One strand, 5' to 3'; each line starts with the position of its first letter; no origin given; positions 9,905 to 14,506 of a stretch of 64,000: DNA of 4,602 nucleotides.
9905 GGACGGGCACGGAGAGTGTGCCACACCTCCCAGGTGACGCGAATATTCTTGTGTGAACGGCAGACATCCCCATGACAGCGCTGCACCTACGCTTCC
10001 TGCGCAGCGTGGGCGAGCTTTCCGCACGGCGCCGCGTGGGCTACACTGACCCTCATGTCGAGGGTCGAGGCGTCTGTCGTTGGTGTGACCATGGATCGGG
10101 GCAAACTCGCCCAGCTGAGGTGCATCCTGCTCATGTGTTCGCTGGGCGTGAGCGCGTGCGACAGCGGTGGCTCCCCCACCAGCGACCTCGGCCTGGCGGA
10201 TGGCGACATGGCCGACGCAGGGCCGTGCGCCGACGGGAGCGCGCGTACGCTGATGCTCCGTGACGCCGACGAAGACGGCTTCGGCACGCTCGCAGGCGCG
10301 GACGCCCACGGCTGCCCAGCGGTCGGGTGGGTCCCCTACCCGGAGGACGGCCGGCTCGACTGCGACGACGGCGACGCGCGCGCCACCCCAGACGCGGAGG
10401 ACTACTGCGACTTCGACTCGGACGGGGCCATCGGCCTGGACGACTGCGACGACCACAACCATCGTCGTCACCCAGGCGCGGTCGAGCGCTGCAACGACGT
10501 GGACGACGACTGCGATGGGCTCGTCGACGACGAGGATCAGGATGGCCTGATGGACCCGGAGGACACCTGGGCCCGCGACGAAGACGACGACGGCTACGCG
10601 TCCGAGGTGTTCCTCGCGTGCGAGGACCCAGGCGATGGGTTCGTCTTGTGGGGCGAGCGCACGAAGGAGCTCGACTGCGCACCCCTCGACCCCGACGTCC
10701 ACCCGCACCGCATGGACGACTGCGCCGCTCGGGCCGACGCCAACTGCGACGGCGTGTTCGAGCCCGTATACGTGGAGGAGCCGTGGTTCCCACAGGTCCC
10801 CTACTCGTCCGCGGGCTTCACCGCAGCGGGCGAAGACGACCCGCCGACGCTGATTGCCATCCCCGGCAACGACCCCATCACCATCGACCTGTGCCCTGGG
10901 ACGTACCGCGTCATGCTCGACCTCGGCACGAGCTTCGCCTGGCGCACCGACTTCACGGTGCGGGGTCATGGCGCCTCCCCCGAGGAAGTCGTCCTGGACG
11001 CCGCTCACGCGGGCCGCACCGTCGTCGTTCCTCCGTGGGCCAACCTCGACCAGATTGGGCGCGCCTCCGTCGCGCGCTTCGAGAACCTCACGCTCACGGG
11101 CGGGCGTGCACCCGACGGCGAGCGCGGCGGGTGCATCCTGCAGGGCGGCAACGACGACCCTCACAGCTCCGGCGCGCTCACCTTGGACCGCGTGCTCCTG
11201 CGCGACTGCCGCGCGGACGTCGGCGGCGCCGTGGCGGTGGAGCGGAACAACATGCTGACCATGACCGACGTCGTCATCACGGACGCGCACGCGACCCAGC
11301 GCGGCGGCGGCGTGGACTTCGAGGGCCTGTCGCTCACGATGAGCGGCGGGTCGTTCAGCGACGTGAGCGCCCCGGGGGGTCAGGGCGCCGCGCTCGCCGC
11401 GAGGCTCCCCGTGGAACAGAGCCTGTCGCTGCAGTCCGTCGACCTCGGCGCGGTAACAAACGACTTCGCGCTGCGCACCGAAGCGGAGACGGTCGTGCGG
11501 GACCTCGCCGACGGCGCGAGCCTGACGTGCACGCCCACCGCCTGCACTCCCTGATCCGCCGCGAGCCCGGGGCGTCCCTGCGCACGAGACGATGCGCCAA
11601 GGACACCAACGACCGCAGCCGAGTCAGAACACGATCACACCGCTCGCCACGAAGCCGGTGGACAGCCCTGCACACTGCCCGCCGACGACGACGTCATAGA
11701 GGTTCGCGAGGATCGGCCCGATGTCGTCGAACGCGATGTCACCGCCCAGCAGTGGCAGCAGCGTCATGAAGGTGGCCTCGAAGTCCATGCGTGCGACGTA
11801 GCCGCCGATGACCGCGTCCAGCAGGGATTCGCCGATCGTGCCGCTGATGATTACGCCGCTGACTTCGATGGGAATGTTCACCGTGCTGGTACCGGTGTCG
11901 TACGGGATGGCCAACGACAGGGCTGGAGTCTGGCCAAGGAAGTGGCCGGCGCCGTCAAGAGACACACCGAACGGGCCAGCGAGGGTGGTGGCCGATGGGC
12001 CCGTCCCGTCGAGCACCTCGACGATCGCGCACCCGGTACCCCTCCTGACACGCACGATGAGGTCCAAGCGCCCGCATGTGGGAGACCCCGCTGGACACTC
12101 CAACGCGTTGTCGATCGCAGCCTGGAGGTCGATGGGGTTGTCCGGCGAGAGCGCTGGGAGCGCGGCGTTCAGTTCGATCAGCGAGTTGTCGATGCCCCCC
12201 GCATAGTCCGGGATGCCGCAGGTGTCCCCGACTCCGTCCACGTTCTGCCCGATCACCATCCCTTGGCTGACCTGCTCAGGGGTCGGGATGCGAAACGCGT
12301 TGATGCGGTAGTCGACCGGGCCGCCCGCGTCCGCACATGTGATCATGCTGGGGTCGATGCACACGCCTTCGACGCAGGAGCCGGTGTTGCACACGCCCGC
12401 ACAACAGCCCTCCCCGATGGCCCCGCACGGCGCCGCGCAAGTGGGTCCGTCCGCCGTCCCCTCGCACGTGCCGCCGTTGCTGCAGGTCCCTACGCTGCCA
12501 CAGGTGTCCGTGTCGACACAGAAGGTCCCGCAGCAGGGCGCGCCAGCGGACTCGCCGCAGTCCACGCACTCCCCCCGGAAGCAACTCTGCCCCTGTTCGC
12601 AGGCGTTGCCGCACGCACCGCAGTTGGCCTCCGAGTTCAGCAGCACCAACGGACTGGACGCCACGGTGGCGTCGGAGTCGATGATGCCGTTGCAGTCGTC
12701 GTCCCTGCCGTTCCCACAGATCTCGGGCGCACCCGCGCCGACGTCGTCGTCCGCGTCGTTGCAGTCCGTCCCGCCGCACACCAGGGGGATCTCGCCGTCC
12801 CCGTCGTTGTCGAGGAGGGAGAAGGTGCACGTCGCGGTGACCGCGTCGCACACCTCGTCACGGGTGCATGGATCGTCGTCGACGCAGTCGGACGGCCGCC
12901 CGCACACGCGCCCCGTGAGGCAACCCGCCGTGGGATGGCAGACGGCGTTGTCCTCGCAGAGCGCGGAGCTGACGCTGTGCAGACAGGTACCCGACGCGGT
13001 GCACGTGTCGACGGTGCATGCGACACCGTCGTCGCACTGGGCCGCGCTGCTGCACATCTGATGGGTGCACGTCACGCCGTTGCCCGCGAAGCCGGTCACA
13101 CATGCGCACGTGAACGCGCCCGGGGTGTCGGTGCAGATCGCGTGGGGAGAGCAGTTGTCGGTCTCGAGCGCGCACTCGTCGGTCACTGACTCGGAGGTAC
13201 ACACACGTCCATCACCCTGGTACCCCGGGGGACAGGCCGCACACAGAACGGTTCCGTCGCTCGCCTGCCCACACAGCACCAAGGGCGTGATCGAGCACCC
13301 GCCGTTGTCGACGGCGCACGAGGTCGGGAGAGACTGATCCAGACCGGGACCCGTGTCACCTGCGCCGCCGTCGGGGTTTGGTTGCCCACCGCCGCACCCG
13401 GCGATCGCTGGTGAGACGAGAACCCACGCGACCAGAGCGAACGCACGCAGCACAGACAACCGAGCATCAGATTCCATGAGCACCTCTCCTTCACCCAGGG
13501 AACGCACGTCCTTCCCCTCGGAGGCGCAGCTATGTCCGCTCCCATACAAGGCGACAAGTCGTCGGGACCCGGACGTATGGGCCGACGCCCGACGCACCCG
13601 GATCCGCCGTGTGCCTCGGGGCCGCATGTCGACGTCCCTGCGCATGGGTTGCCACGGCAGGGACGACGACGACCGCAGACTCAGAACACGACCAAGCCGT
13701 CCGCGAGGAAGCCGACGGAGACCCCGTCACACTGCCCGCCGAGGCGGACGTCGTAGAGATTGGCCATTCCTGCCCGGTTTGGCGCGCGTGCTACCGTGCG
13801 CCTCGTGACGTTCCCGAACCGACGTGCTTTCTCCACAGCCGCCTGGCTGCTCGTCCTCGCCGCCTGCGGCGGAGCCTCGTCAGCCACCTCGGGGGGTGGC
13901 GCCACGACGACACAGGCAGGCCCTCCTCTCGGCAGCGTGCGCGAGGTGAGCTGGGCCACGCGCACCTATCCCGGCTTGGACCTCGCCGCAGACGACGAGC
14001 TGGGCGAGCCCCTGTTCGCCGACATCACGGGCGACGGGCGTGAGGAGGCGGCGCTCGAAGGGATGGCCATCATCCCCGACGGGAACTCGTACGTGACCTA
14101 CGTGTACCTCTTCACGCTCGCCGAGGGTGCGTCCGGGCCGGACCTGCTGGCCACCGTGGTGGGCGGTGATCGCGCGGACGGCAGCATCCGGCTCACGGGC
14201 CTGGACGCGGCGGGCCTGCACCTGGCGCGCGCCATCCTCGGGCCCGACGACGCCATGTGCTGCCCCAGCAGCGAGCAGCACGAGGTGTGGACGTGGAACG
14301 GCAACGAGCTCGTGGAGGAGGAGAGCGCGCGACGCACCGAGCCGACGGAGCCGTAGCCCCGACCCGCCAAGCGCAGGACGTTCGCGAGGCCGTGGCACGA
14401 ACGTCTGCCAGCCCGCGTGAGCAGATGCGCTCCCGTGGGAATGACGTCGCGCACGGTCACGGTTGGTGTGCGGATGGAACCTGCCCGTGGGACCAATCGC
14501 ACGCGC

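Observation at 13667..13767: Relic duplicate of a gene 3' end (with flank), preserving a Phe-terminal C-terminal motif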

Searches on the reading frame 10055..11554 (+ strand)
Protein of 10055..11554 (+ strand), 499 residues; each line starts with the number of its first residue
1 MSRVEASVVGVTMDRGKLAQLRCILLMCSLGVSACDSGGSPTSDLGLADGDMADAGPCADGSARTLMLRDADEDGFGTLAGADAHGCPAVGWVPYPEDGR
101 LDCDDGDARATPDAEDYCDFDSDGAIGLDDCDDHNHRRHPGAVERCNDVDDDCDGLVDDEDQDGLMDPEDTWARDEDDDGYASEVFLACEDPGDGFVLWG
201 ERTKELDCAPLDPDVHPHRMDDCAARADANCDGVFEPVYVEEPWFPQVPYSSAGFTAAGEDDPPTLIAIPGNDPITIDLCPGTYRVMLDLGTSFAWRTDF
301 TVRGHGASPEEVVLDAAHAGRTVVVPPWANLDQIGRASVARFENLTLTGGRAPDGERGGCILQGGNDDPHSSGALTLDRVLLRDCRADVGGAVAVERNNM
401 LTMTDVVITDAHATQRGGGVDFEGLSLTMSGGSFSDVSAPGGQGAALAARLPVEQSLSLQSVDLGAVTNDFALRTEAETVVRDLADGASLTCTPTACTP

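Call 6: search_protein_families(library=pfam, proteins=[window:10055-11554:+], max_evalue=0.1)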
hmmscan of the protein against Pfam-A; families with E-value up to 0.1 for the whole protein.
window:10055-11554:+ (499 aa): 2 families
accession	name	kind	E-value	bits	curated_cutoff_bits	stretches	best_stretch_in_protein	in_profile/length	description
PF11617.13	Cu-binding_MopE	-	5.8e-11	42.9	27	2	130-159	1-30/30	Putative metal-binding motif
PF04984.19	Phage_sheath_1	-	0.018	15.3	31.4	1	163-203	127-167/168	Phage tail sheath protein subtilisin-like domain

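Call 7: search_protein_families(library=ncbifam, proteins=[window:10055-11554:+], max_evalue=0.1)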
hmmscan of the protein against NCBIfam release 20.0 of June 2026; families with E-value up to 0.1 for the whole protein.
window:10055-11554:+ (499 aa): 0 families

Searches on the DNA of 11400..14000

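Call 31: search_rna_families(source=window, start=11400, end=14000, threshold=evalue, max_evalue=1)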
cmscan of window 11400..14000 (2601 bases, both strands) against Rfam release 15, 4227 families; matches with E-value up to 1: 0.
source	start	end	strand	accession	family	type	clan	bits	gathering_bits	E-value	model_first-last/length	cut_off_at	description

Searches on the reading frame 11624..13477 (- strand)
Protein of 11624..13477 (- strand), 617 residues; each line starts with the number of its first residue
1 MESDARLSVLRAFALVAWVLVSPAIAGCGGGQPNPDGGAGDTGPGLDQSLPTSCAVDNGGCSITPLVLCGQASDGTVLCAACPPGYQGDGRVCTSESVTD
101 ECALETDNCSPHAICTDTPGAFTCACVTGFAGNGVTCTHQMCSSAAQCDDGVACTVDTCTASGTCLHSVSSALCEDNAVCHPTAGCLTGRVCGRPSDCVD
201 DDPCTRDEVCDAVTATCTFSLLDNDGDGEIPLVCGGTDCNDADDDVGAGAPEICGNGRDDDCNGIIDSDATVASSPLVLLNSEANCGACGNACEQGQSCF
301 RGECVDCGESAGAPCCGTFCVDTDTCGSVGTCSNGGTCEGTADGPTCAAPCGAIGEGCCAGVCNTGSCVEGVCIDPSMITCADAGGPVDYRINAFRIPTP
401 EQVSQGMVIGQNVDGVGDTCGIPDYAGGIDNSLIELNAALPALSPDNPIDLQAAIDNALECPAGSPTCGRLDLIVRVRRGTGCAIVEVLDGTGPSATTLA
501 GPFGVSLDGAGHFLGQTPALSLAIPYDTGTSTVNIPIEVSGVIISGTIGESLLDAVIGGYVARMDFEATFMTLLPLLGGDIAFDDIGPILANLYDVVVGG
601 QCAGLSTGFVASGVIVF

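Call 6: search_protein_families(library=pfam, proteins=[window:11624-13477:-], max_evalue=0.1)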
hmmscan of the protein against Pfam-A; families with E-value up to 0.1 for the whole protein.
window:11624-13477:- (617 aa): 7 families
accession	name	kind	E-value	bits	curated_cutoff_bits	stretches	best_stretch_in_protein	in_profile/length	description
PF12947.13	EGF_3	-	9.9e-11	42.1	28.5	2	102-137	1-36/36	EGF domain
PF11617.13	Cu-binding_MopE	-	6.2e-06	26.8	27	1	238-267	1-29/30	Putative metal-binding motif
PF07645.21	EGF_CA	-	3.1e-05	24.6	27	1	100-136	3-42/43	Calcium-binding EGF domain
PF14670.12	FXa_inhibition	-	9.8e-05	22.9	33.4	2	102-137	1-36/36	Coagulation Factor Xa inhibitory site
PF00008.33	EGF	-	0.00016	22.3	21.5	1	102-133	1-31/32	EGF-like domain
PF12661.13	hEGF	-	0.0029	18.4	29.3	1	109-130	1-22/22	Human growth factor-like EGF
PF00526.23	Dicty_CTDC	-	0.0098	16.1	27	1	148-168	2-22/24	Dictyostelium (slime mold) repeat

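Call 7: search_protein_families(library=ncbifam, proteins=[window:11624-13477:-], max_evalue=0.1)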
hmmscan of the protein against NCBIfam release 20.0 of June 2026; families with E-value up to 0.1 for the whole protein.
window:11624-13477:- (617 aa): 0 families

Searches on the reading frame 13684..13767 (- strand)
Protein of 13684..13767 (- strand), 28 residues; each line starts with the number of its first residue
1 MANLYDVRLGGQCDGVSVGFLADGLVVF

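Call 40: search_protein_families(library=ncbifam, proteins=[window:13684-13767:-], max_evalue=10)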
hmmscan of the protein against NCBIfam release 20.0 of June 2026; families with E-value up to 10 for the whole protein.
seq(28 aa): 0 families

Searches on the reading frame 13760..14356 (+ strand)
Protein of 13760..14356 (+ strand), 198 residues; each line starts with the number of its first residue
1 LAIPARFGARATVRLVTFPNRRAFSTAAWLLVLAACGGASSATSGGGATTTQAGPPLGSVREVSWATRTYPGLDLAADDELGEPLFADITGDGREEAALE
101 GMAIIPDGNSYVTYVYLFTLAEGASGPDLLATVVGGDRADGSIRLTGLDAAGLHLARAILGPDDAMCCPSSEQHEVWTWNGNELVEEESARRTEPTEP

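Call 6: search_protein_families(library=pfam, proteins=[window:13760-14356:+], max_evalue=0.1)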
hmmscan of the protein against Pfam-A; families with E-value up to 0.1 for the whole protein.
window:13760-14356:+ (198 aa): 0 families

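Call 7: search_protein_families(library=ncbifam, proteins=[window:13760-14356:+], max_evalue=0.1)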
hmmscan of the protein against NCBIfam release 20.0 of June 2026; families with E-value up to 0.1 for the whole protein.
window:13760-14356:+ (198 aa): 0 families

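Call 53: find_homologous_proteins(query=window:13805-14353:+, max_evalue=0.001)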
Query window:13805-14353:+ (183 aa): 23 proteins with E <= 0.001 among 925 candidates.
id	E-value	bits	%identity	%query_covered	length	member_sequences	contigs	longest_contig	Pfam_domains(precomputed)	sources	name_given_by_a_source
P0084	6.0e-114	396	98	100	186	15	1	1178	-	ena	-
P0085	3.9e-102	358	88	99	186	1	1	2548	-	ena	-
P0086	9.0e-73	262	75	78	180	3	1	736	-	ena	-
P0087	6.6e-69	250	69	91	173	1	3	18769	-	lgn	-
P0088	2.8e-67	244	74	77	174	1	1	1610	-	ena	-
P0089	1.8e-63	232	62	94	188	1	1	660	-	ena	-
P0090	2.3e-63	232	72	75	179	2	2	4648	-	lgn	-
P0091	3.6e-63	231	62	94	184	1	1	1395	-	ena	-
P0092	6.3e-63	230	94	61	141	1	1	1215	-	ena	-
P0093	2.3e-60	222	74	74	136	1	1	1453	-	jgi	-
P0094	2.8e-59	218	68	76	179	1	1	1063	-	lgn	-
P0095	5.0e-58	214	57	95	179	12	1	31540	-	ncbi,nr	ncbi:MAG: hypothetical protein IPH72_31475 [Sandaracinaceae bacterium]|nr:hypothetical protein [Sand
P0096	1.1e-57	213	63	75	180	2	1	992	-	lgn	-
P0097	2.0e-57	212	64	75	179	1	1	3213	-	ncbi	-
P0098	7.3e-57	210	65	76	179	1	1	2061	-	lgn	-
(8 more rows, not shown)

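Call 54: find_encoding_contigs(protein=P0085, flank=10000, max_places=4)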
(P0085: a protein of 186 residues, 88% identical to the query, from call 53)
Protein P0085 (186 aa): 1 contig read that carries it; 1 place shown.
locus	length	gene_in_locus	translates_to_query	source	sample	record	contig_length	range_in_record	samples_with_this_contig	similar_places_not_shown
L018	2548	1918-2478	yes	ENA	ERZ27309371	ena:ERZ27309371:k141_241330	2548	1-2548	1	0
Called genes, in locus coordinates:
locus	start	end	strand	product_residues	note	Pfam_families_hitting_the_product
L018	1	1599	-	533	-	?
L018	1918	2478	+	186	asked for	-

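Call 55: find_encoding_contigs(protein=P0084, flank=10000, max_places=4)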
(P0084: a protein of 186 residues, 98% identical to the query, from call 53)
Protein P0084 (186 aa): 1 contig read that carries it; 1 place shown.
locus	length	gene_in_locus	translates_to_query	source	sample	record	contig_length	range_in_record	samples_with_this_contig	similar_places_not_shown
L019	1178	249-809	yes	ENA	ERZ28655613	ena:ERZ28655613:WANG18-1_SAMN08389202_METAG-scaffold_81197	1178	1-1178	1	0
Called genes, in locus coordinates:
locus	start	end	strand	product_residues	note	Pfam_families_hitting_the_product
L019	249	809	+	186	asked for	-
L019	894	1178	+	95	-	?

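Call 56: find_encoding_contigs(protein=P0092, flank=10000, max_places=4)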
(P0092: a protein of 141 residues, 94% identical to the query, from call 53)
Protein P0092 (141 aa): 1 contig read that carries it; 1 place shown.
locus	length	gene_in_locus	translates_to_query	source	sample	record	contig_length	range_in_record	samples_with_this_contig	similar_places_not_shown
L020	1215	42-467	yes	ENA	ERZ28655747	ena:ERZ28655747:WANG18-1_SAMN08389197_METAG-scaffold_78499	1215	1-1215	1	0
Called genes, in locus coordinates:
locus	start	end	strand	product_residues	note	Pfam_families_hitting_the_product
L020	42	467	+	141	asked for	-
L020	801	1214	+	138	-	?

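Call 61: find_encoding_contigs(protein=P0087, flank=8000, max_places=2)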
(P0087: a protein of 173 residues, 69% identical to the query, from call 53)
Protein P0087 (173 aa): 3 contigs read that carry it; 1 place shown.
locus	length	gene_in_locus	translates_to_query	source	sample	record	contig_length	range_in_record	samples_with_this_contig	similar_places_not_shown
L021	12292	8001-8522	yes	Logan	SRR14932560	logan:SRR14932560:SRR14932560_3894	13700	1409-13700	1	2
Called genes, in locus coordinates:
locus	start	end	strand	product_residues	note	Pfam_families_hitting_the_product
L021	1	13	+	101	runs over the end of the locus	PF02604:PhdYeFM_antitox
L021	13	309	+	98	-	PF05016:ParE_toxin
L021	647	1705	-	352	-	-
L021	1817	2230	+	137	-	-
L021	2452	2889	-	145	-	-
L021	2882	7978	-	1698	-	PF07719:TPR_2 (faint), PF13428:TPR_14 (faint), PF14559:TPR_19 (faint), PF23914:TPR_CcmH_CycH (faint), PF13529:Peptidase_C39_2 (weak), PF13431:TPR_17 (faint)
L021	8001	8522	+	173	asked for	-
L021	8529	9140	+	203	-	PF01323:DSBA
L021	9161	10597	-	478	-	-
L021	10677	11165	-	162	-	-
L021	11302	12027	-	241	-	PF00050:Kazal_1 (faint), PF07648:Kazal_2 (faint)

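Call 62: find_encoding_contigs(protein=P0095, flank=8000, max_places=2)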
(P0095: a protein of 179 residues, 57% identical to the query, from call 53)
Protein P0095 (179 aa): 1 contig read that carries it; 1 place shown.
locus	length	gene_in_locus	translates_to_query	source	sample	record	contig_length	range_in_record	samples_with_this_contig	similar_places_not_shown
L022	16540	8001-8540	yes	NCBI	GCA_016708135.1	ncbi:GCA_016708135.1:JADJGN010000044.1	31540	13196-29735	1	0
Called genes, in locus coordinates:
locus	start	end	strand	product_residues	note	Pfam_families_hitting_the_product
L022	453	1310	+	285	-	-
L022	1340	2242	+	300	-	-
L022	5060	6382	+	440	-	PF13432:TPR_16 (faint), PF08308:PEGA (faint)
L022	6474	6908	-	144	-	PF00196:GerE, PF04545:Sigma70_r4 (faint), PF08281:Sigma70_r4_2 (weak), PF13518:HTH_28 (faint)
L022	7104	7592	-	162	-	PF00196:GerE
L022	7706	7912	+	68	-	-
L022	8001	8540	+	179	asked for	-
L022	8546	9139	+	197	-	PF01323:DSBA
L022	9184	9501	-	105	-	PF05154:TM2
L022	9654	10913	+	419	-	PF01839:FG-GAP (faint), PF13517:FG-GAP_3 (weak)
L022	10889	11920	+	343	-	-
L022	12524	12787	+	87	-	-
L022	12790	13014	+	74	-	PF04542:Sigma70_r2 (weak)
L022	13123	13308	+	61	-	PF08281:Sigma70_r4_2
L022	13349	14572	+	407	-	PF13385:Laminin_G_3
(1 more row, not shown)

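Call 63: find_encoding_contigs(protein=P0090, flank=8000, max_places=2)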
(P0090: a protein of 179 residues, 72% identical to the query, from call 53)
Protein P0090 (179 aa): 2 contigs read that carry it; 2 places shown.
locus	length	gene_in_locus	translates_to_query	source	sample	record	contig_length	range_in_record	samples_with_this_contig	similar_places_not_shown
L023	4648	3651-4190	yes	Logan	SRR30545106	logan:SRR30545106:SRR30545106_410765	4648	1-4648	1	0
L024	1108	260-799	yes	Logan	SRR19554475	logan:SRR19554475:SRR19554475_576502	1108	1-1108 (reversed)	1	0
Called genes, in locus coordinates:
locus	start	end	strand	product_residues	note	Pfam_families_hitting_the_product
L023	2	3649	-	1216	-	?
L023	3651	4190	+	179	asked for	-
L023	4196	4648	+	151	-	?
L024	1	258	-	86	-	?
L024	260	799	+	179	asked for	-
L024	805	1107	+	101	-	?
